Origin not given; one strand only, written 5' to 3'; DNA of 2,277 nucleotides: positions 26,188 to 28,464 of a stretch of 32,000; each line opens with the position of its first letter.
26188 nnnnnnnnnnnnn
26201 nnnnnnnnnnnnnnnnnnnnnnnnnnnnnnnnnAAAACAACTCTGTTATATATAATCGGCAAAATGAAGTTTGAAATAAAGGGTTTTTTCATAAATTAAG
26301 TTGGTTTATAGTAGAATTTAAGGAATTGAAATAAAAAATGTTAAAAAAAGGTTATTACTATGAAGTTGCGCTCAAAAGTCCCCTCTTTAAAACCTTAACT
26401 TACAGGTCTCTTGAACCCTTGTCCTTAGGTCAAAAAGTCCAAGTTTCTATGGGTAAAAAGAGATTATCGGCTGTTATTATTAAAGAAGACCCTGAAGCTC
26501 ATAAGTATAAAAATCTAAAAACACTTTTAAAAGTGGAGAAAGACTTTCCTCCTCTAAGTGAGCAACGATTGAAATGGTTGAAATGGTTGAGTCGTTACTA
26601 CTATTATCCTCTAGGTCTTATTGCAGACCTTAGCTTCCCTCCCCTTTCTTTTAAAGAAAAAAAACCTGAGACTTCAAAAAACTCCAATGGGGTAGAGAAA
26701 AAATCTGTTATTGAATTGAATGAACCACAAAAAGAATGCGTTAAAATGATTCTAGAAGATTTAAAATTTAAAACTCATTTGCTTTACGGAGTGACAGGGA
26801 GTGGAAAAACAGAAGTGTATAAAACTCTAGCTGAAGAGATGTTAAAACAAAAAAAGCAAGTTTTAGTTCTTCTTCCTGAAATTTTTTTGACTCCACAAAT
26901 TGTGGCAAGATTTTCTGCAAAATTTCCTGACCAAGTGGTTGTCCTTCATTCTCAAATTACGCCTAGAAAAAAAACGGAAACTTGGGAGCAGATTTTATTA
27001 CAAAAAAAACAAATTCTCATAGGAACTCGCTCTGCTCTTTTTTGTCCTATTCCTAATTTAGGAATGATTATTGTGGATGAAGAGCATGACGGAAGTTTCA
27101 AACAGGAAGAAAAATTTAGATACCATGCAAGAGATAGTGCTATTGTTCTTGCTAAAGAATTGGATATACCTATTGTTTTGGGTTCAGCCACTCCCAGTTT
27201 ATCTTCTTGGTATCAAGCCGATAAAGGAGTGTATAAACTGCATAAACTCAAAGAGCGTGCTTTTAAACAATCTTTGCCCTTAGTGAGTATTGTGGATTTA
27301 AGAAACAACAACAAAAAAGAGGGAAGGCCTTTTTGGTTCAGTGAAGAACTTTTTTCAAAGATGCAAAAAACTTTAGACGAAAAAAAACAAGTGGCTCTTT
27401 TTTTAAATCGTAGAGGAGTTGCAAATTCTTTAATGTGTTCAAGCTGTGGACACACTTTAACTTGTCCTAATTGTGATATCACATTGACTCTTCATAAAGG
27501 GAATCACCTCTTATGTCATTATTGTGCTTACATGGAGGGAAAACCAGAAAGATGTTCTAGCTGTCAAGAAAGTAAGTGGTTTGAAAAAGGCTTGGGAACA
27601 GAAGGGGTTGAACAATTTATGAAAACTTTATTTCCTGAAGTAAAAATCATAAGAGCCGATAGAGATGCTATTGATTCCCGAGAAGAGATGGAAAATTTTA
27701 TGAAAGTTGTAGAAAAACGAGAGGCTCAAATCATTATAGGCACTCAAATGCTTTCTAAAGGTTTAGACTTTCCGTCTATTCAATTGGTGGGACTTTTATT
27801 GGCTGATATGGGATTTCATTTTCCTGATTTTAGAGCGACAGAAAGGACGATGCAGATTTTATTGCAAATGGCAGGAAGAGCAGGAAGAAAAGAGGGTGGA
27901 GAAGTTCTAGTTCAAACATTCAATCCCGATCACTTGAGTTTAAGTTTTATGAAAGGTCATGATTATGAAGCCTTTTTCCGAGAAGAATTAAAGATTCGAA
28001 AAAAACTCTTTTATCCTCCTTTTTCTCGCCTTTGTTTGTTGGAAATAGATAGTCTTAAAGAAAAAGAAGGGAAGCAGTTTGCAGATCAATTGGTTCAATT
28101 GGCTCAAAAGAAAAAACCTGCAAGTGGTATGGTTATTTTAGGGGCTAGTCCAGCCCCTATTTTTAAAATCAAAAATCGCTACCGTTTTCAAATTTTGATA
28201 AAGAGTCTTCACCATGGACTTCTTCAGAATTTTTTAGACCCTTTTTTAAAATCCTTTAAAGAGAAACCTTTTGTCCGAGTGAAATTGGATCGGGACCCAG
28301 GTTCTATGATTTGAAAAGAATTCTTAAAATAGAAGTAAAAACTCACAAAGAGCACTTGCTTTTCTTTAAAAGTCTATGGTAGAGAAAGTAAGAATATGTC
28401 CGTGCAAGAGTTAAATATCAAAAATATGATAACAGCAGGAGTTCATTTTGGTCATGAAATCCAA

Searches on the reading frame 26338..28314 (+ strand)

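Call 9: search_protein_families(library=pfam, proteins=[window:26338-28314:+], max_evalue=0.01)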
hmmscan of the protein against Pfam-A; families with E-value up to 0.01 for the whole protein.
window:26338-28314:+ (658 aa): 9 families
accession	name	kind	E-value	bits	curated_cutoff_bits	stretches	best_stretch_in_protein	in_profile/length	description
PF18074.6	PriA_C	-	2.7e-21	76.6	26.9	1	561-654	1-95/95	Primosomal protein N C-terminal domain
PF00270.35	DEAD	-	3.6e-18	66.3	26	1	129-287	2-161/167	DEAD/DEAH box helicase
PF17764.6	PriA_3primeBD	-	3e-14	53.1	22.7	1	9-101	1-96/96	3'DNA-binding domain (3'BD)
PF04851.21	ResIII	-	7.5e-14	52.4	22.5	1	125-287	2-163/164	Type III restriction enzyme, res subunit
PF00271.37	Helicase_C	-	7.4e-09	36.3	23.5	1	434-518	41-109/110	Helicase conserved C-terminal domain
PF18319.7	Zn_ribbon_PriA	-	3.6e-08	33.7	26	1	376-398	1-24/27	PriA DNA helicase Cys-rich region (CRR) domain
PF22590.2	Cas3-like_C_2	-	6.4e-05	23.6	27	0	438-519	40-105/106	CRISPR-associated nuclease/helicase Cas3, C-terminal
PF13604.12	AAA_30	-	0.0017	18.6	27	1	126-179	1-53/191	AAA domain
PF13307.12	Helicase_C_2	-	0.0081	16.7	25.3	0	435-502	38-105/170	Helicase C-terminal domain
